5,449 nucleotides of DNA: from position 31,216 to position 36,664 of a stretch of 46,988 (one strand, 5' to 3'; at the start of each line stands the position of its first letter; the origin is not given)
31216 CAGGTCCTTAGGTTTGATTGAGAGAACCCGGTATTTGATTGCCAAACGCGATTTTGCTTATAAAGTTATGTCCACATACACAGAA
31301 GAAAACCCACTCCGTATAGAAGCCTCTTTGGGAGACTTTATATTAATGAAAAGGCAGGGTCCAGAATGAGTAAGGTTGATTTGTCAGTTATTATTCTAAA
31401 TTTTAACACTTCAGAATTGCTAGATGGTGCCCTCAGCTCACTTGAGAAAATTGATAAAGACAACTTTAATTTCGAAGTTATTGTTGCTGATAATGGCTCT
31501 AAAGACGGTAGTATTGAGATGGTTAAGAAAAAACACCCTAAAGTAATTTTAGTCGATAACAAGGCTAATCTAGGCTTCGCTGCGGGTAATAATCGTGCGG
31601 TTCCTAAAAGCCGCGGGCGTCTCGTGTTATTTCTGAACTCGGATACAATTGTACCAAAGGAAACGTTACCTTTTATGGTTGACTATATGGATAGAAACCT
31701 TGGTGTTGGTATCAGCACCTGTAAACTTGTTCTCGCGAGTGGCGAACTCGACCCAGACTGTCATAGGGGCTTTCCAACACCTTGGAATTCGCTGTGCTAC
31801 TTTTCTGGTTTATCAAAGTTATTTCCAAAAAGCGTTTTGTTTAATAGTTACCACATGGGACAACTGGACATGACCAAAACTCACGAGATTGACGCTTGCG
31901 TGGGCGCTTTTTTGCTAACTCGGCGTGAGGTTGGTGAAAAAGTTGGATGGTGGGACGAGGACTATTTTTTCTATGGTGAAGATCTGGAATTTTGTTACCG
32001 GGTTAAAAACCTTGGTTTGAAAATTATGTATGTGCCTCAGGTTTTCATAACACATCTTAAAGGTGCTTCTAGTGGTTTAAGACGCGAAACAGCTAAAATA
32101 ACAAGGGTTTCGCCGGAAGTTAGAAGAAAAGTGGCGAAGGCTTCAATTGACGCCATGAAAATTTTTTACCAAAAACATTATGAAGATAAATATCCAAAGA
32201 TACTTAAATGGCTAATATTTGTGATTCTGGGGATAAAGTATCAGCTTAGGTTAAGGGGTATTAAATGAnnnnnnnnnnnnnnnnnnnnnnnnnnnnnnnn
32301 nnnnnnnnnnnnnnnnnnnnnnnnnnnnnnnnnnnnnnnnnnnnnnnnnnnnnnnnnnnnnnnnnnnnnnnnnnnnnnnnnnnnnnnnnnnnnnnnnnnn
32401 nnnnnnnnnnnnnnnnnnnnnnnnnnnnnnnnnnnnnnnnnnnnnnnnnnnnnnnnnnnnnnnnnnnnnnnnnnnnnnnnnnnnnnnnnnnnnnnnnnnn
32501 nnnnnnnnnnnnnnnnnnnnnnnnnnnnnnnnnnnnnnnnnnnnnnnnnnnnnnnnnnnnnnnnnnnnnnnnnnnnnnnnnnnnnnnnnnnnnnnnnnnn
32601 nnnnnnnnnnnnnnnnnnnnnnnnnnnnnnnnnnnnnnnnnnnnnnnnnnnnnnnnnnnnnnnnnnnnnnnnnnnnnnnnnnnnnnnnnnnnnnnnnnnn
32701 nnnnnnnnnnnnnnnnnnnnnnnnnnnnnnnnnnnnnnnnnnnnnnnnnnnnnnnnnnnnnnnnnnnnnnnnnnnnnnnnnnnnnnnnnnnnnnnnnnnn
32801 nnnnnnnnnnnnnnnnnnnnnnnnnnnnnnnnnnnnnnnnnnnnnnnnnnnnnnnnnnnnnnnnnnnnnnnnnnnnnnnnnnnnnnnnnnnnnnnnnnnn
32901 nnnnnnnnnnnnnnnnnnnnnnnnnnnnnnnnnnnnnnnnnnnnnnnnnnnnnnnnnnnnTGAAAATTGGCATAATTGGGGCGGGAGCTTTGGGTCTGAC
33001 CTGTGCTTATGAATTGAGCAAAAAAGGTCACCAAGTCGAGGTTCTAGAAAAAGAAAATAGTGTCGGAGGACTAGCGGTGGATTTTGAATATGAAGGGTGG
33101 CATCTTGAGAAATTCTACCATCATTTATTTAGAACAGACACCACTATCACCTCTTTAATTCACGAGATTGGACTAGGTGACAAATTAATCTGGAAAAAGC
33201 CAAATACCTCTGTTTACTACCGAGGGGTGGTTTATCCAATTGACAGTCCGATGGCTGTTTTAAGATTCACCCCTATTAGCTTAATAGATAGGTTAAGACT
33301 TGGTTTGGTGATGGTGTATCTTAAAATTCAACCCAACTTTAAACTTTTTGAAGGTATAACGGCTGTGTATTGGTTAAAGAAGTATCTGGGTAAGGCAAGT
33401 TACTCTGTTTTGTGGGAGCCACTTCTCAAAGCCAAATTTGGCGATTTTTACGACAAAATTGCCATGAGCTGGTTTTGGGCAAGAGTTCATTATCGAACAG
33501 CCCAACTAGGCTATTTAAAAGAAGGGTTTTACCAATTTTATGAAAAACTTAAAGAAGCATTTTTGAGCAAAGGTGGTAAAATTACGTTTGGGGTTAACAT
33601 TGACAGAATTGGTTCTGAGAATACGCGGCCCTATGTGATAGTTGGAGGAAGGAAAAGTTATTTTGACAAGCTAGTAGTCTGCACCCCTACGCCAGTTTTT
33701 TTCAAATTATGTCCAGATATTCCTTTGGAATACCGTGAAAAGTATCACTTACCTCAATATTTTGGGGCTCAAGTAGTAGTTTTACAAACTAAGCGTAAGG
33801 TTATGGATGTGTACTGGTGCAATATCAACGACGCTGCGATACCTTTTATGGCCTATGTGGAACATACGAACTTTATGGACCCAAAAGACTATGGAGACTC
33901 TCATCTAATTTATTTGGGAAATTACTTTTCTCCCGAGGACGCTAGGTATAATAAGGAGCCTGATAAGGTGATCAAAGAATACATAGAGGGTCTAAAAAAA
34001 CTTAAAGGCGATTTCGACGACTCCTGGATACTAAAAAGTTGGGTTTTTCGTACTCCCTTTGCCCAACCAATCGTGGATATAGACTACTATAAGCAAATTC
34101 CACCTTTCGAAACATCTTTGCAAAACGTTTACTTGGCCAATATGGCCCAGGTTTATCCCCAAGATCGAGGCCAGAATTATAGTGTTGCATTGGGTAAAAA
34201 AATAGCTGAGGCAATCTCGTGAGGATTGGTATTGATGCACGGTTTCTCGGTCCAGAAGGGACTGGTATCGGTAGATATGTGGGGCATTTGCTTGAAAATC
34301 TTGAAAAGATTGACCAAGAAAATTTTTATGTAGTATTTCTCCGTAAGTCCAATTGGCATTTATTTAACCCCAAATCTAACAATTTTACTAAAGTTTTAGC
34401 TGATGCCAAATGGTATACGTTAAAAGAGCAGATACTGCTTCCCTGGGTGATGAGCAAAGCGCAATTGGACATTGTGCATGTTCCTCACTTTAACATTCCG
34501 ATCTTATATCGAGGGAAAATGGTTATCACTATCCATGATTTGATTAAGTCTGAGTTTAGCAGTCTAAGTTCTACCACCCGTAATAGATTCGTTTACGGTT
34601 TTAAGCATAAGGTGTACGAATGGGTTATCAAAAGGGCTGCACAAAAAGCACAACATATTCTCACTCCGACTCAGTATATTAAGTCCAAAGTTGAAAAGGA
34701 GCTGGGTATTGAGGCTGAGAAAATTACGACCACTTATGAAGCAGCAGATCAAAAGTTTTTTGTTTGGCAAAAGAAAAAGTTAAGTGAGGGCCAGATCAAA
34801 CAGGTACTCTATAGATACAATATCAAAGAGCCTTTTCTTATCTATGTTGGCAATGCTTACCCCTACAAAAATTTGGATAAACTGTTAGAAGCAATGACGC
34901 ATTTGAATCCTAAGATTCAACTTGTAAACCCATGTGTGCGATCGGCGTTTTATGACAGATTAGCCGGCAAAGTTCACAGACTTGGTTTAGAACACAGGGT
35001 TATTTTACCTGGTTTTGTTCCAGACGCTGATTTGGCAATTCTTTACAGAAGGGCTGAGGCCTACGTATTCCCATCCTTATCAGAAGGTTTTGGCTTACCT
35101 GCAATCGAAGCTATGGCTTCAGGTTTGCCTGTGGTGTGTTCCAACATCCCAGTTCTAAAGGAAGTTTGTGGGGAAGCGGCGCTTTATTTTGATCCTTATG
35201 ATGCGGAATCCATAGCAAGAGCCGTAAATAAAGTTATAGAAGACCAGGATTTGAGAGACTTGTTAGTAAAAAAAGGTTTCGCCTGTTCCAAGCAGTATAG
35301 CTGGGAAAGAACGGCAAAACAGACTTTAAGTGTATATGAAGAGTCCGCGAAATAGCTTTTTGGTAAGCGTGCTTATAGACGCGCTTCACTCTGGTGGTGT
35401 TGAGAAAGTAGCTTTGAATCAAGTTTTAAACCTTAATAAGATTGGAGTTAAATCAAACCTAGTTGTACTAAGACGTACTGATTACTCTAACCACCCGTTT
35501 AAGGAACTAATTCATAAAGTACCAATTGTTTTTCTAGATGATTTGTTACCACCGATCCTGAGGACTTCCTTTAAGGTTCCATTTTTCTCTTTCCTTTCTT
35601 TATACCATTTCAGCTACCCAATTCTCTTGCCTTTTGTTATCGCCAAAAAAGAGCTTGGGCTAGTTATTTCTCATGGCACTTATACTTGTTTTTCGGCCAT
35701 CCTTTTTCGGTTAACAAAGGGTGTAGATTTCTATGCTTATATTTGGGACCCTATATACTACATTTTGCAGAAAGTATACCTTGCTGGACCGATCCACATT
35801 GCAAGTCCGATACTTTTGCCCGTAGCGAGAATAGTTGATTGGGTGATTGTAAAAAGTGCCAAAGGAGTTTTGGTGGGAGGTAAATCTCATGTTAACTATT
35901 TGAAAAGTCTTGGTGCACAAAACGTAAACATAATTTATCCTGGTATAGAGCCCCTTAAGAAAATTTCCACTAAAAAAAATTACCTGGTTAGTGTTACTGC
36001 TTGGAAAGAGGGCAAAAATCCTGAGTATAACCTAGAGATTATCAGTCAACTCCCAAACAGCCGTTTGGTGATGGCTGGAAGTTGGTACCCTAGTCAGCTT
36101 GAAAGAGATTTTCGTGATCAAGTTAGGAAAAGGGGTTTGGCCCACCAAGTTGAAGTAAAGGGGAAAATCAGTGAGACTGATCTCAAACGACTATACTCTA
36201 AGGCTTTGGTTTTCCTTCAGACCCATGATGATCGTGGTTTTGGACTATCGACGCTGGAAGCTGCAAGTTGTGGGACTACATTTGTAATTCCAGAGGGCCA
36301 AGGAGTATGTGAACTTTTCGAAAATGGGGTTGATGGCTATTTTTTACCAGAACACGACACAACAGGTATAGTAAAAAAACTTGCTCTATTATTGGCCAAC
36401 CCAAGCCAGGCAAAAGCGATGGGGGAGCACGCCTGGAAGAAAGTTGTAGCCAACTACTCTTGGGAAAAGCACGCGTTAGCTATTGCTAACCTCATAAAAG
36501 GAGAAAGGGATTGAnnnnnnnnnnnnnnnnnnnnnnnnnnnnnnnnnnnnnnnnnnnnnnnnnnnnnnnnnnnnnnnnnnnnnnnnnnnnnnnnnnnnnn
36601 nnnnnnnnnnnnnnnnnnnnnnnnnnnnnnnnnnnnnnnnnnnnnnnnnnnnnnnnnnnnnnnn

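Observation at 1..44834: Unusually GT-dense locus: 9 GT-C-type membrane proteins, 11 GT4, 4 GT2 and 1 phosphoglycosyl transferase, suggesting an undescribed extracytoplasmic glycan system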

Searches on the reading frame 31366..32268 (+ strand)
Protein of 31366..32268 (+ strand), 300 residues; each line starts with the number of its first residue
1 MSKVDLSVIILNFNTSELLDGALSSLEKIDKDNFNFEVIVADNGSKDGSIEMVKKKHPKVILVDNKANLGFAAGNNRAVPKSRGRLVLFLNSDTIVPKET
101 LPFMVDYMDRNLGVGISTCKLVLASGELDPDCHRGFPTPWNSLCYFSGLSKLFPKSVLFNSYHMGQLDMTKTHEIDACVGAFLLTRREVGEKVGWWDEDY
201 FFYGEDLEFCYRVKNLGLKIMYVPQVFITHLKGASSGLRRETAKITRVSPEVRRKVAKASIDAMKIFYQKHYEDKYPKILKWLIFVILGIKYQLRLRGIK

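Call 6: search_protein_families(library=pfam, proteins=[window:31366-32268:+], max_evalue=0.01)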
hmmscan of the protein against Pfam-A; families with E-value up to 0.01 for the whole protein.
window:31366-32268:+ (300 aa): 5 families
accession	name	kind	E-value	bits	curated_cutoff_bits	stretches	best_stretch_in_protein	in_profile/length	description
PF00535.33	Glycos_transf_2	-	6.8e-22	78.6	23.3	1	7-164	1-156/168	Glycosyl transferase family 2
PF13641.12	Glyco_tranf_2_3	-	1e-17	65.3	27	1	6-237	3-218/230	Glycosyltransferase like family 2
PF13632.12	Glyco_trans_2_3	-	3.3e-08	34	27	1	87-235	2-127/198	Glycosyl transferase family group 2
PF13712.12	Glyco_tranf_2_5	-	0.00017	21.8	27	1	61-230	33-189/210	Glycosyltransferase like family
PF10111.15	Glyco_tranf_2_2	-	0.00025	21.1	27.3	1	34-112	28-111/276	Glycosyltransferase like family 2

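Call 27: search_protein_families(library=ncbifam, proteins=[window:31366-32268:+], max_evalue=0.001)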
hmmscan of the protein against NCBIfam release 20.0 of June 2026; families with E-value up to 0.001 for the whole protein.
window:31366-32268:+ (300 aa): 16 families
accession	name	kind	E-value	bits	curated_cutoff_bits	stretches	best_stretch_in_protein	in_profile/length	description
NF041875.1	EPS_EpsD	equivalog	7.4e-19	68.3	370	1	6-232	1-208/325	exopolysaccharide biosynthesis glycosyltransferase EpsD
TIGR03937.1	PgaC_IcaA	equivalog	3.2e-16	59.3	422.3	1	6-118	47-160/407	poly-beta-1,6-N-acetyl-D-glucosamine synthase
TIGR03965.1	mycofact_glyco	equivalog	4.3e-13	48.9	280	2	5-109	75-180/467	mycofactocin biosynthesis glycosyltransferase MftF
TIGR04283.1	glyco_like_mftF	equivalog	5.3e-13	49.1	182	1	6-106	1-95/221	TIGR04283 family arsenosugar biosynthesis glycosyltransferase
TIGR01556.1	rhamnosyltran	subfamily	3.5e-12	46.1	200.55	1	173-250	143-222/281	rhamnosyltransferase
NF038302.1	EPS_HpsE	equivalog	1.6e-10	40.5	300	1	4-98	1-101/307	hormogonium polysaccharide biosynthesis glycosyltransferase HpsE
NF007482.0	PRK10073.1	equivalog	1.9e-09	37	423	1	3-106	5-108/334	glycosyltransferase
NF038299.1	EPS_HpsN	equivalog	2.6e-09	36.5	425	1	6-237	3-227/317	hormogonium polysaccharide biosynthesis glycosyltransferase HpsN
NF047683.1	TeichurnBiosyTuaG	equivalog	4e-09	36.5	400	1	5-111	7-114/252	teichuronic acid biosynthesis protein TuaG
NF050050.1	ProtGlycPglI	equivalog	1.4e-08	34.4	500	1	5-115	3-115/306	GalNAc(5)-diNAcBac-PP-undecaprenol beta-1,3-glucosyltransferase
TIGR04009.1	wcaE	equivalog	3.2e-08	33.2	369.2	1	6-103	3-102/248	colanic acid biosynthesis glycosyltransferase WcaE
TIGR03111.1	glyc2_xrt_Gpos1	hypoth_equivalog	1.5e-07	30.6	363.95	1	6-128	51-175/439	TIGR03111 family XrtG-associated glycosyltransferase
NF050819.1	PolSacchBiosHfsG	equivalog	5e-07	29.2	500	1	20-100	23-108/302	polysaccharide biosynthesis protein HfsG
NF053739.1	GlytfEpsEBac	equivalog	7.1e-06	25.2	450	1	6-112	3-111/265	glycosyltransferase EpsE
TIGR04242.1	nodulat_NodC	equivalog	0.00012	21.1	550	1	6-115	50-162/395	chitooligosaccharide synthase NodC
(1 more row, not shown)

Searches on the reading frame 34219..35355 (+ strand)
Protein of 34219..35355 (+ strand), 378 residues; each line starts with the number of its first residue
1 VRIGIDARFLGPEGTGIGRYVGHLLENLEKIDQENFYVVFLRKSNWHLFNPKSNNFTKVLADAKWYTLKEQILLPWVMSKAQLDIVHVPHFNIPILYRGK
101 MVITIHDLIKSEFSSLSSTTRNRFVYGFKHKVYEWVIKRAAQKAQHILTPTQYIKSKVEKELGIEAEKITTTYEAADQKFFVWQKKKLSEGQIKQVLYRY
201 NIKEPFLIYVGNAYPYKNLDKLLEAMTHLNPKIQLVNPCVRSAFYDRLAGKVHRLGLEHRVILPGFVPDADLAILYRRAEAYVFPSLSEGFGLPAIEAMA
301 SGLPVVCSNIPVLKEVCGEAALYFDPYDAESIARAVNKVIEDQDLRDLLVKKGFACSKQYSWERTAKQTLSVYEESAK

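Call 6: search_protein_families(library=pfam, proteins=[window:34219-35355:+], max_evalue=0.01)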
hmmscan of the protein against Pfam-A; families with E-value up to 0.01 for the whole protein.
window:34219-35355:+ (378 aa): 6 families
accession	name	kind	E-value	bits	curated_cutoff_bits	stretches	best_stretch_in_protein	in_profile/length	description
PF00534.26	Glycos_transf_1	-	6.9e-35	120.6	26.4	1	203-353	14-169/172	Glycosyl transferases group 1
PF13692.12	Glyco_trans_1_4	-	1.1e-26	94.2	27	1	205-342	2-142/142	Glycosyl transferases group 1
PF13439.12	Glyco_transf_4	-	2.5e-11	44.4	28.5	1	16-175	3-165/170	Glycosyltransferase Family 4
PF20706.3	GT4-conflict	-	1.4e-08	34.6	26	1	270-309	273-312/385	Family 4 Glycosyltransferase in conflict systems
PF13524.12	Glyco_trans_1_2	-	3.1e-05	24.4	25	1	260-370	28-143/144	Glycosyl transferase-like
PF13579.12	Glyco_trans_4_4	-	4.4e-05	24.3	29.7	1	77-171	67-154/158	Glycosyl transferase 4-like domain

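Call 64: search_protein_families(library=ncbifam, proteins=[window:34219-35355:+], max_evalue=0.00001)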
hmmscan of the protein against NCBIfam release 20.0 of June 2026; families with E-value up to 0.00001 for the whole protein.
window:34219-35355:+ (378 aa): 26 families (the best 25 are shown)
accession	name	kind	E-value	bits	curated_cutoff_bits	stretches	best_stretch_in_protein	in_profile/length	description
TIGR04047.1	MSMEG_0565_glyc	hypoth_equivalog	3e-35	122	259.85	1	136-374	131-372/373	MSMEG_0565 family glycosyltransferase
TIGR02149.1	glgA_Coryne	subfamily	8.9e-24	84.3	302.4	1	95-375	103-389/391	glycogen synthase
TIGR03449.1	mycothiol_MshA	equivalog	1.5e-21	76.8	462.5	1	158-376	179-403/406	D-inositol-3-phosphate glycosyltransferase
NF053787.1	GlcN_PG_synth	equivalog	3.2e-20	72.3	480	1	114-375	115-358/361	N-acetylglucosaminyl phosphatidylglycerol synthase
NF053513.1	Gtran_IagA_BgsA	equivalog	6.3e-18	64.9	460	1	130-376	92-331/333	LTA glycolipid anchor biosynthesis glycosyltransferase, IagA/BgsA family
TIGR03999.1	thiol_BshA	equivalog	4.7e-17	62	273.7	1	62-376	64-373/375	N-acetyl-alpha-D-glucosaminyl L-malate synthase BshA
NF038295.1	EPS_HpsP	equivalog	7.1e-17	61.5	550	1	154-375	164-386/388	hormogonium polysaccharide biosynthesis glycosyltransferase HpsP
NF041010.1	glycosy_Agl16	equivalog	8.1e-17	61.1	575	1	119-376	110-351/352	glycosylation protein Agl16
TIGR03088.1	stp2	hypoth_equivalog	2.6e-16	59.7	409.05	1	131-375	124-372/374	TIGR03088 family PEP-CTERM/XrtA system glycosyltransferase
TIGR04063.1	stp3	hypoth_equivalog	5.6e-16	58.4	442.05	1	128-375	142-394/397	TIGR04063 family PEP-CTERM/XrtA system glycosyltransferase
TIGR04157.1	glyco_rSAM_CFB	subfamily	3.2e-14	52.7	400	1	138-320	164-342/406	TIGR04157 family glycosyltransferase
NF038255.1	exopoly_VpsD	equivalog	6.5e-14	51.6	300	1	79-347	98-351/381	VpsD family glycosyltransferase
NF041876.1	EPS_EpsE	equivalog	8.4e-14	51.6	400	1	242-365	259-385/389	exopolysaccharide biosynthesis GT4 family glycosyltransferase EpsE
NF049987.1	DaglGlyslTfaseDgs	equivalog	1.4e-13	50.5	500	1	81-376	42-327/332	processive diacylglycerol alpha-glucosyltransferase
NF047684.1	TeichurnBiosyTuaC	equivalog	1.8e-13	50.2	550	1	133-376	154-389/391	teichuronic acid biosynthesis protein TuaC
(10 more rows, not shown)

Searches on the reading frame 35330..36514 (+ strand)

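Call 6: search_protein_families(library=pfam, proteins=[window:35330-36514:+], max_evalue=0.01)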
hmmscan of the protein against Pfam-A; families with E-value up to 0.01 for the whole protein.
window:35330-36514:+ (394 aa): 5 families
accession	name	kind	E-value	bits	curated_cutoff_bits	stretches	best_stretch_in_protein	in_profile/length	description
PF00534.26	Glycos_transf_1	-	1.7e-24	86.7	26.4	1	211-368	10-169/172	Glycosyl transferases group 1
PF13692.12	Glyco_trans_1_4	-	1e-16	61.9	27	1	222-357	7-142/142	Glycosyl transferases group 1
PF13524.12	Glyco_trans_1_2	-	4.3e-14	53.1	25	1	238-383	9-140/144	Glycosyl transferase-like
PF20706.3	GT4-conflict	-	3.7e-05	23.3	26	1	274-382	263-382/385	Family 4 Glycosyltransferase in conflict systems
PF13439.12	Glyco_transf_4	-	0.0041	17.6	28.5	1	22-207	2-167/170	Glycosyltransferase Family 4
